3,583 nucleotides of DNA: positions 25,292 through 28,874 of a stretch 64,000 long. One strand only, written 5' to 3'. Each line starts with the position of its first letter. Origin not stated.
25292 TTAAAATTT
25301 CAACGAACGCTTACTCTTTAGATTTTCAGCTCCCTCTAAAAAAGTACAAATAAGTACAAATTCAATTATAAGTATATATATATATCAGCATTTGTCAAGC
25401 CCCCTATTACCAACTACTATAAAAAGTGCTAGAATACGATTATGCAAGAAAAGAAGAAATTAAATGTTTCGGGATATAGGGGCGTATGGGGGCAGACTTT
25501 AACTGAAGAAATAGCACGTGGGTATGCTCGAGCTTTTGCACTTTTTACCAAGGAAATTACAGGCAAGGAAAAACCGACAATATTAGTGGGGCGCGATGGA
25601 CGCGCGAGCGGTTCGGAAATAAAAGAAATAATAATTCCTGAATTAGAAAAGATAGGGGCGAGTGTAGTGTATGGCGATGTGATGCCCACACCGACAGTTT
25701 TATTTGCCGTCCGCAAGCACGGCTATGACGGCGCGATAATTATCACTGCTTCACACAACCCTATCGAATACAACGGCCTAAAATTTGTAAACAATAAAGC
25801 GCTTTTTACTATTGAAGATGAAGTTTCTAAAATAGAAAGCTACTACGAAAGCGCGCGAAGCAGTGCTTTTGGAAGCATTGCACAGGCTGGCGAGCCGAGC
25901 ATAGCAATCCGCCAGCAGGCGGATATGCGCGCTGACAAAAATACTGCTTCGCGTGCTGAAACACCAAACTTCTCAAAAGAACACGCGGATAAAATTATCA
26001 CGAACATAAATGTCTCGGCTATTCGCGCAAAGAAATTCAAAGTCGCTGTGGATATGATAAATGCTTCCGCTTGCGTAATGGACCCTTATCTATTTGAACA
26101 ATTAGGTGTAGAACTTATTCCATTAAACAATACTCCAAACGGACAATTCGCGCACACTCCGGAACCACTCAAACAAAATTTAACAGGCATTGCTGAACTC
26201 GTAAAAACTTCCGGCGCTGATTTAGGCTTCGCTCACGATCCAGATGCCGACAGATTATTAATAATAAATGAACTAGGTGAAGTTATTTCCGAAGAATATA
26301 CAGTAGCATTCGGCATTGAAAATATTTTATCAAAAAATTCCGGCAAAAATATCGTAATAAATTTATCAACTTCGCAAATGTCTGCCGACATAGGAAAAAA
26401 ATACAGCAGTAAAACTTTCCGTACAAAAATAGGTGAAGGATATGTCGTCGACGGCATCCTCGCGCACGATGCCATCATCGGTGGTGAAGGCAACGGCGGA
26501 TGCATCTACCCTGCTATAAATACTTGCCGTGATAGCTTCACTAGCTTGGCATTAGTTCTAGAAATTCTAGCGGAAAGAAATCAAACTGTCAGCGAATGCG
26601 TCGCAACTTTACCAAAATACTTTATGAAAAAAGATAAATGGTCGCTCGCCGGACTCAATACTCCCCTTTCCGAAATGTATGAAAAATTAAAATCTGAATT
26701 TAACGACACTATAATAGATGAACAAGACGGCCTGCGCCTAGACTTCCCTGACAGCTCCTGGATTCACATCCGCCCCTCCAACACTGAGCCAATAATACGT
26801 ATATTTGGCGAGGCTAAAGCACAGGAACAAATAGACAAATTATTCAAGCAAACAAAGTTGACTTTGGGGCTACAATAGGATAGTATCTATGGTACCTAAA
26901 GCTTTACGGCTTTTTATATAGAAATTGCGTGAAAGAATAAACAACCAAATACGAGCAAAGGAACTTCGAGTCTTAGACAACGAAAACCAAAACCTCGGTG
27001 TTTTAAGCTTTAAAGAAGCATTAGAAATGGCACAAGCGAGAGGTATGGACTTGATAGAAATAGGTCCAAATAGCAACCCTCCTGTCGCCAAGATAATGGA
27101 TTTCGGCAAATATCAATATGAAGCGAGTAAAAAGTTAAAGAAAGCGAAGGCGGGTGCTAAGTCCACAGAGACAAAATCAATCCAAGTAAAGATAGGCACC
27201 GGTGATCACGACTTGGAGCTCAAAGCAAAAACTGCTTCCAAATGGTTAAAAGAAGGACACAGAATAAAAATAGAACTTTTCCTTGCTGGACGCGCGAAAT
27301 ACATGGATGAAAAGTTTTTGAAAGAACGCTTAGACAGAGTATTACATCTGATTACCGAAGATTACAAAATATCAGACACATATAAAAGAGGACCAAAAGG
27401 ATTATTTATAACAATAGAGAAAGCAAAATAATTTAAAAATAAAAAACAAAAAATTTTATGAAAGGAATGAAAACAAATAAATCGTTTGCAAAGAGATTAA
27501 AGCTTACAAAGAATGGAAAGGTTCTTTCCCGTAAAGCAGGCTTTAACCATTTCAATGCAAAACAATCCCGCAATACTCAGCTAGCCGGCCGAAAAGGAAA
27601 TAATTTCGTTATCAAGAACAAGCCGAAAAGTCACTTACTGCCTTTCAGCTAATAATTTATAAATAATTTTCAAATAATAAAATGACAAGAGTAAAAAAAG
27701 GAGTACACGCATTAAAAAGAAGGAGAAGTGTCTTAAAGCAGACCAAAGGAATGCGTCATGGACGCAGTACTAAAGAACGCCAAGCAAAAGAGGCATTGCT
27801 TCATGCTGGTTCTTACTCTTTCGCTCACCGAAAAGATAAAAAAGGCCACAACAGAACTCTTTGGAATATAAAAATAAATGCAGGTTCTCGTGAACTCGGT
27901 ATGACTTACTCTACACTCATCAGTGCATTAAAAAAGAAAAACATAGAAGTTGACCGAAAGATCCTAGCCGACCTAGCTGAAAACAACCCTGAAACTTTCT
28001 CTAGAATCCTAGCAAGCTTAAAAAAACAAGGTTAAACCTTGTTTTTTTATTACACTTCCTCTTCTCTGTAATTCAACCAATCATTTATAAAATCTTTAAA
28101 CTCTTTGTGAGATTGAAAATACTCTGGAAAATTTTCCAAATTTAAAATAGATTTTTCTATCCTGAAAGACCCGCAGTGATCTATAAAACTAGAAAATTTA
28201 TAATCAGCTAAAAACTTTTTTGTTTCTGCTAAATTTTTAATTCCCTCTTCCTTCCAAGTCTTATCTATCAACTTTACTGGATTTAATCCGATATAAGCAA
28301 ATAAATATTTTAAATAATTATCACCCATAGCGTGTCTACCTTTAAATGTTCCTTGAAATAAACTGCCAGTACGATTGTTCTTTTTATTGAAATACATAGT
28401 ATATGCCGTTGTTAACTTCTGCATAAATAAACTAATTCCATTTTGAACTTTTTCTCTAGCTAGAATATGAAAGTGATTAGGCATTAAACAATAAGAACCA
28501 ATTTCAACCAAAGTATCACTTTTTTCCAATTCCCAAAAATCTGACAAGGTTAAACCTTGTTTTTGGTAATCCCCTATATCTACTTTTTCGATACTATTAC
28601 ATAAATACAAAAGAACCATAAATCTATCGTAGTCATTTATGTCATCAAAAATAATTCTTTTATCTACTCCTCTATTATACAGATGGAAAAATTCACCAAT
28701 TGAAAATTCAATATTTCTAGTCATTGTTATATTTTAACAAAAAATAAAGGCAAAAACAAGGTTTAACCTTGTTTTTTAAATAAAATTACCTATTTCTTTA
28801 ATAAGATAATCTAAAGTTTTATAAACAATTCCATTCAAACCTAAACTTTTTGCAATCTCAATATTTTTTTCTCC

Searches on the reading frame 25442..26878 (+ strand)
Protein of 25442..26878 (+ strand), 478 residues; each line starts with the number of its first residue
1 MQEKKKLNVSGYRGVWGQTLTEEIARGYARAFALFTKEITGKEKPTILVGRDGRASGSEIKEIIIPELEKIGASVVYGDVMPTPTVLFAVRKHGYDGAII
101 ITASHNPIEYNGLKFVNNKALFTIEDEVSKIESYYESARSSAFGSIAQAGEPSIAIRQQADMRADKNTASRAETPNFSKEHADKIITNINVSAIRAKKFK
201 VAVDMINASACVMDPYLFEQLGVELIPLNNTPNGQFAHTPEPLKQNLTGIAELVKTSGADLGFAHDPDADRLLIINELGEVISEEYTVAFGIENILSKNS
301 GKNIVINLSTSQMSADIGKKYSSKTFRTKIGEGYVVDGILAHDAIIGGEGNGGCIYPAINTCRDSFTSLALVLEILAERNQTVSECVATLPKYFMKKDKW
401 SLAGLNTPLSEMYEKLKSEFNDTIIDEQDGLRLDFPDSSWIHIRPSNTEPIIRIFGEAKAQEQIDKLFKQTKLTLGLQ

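Call 97: search_protein_families(library=pfam, proteins=[window:25442-26878:+], max_evalue=0.0001)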
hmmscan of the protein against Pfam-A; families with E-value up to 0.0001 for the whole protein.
window:25442-26878:+ (478 aa): 4 families
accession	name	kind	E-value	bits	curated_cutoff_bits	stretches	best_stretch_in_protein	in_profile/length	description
PF02878.22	PGM_PMM_I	-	1.6e-31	109.3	22.5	1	5-139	2-135/138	Phosphoglucomutase/phosphomannomutase, alpha/beta/alpha domain I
PF02879.22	PGM_PMM_II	-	5.8e-22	78.6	29.3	1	180-279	2-103/103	Phosphoglucomutase/phosphomannomutase, alpha/beta/alpha domain II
PF02880.22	PGM_PMM_III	-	5.9e-19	68.7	20.7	1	292-392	10-114/115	Phosphoglucomutase/phosphomannomutase, alpha/beta/alpha domain III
PF00408.26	PGM_PMM_IV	-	4.6e-07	30.2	23.1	1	425-470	20-64/68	Phosphoglucomutase/phosphomannomutase, C-terminal domain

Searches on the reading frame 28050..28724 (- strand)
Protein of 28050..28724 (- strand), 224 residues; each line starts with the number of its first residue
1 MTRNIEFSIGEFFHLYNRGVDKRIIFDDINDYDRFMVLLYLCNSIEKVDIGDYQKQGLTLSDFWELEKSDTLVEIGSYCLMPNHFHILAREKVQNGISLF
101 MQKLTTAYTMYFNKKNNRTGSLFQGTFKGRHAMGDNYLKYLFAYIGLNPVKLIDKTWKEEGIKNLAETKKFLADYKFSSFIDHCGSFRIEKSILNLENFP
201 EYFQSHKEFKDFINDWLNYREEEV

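Call 97: search_protein_families(library=pfam, proteins=[window:28050-28724:-], max_evalue=0.0001)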
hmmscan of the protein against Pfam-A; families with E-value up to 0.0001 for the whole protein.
window:28050-28724:- (224 aa): 1 family
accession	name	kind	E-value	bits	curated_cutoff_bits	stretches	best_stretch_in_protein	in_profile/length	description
PF01797.21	Y1_Tnp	-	3.1e-07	31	23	1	71-145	39-118/121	Transposase IS200 like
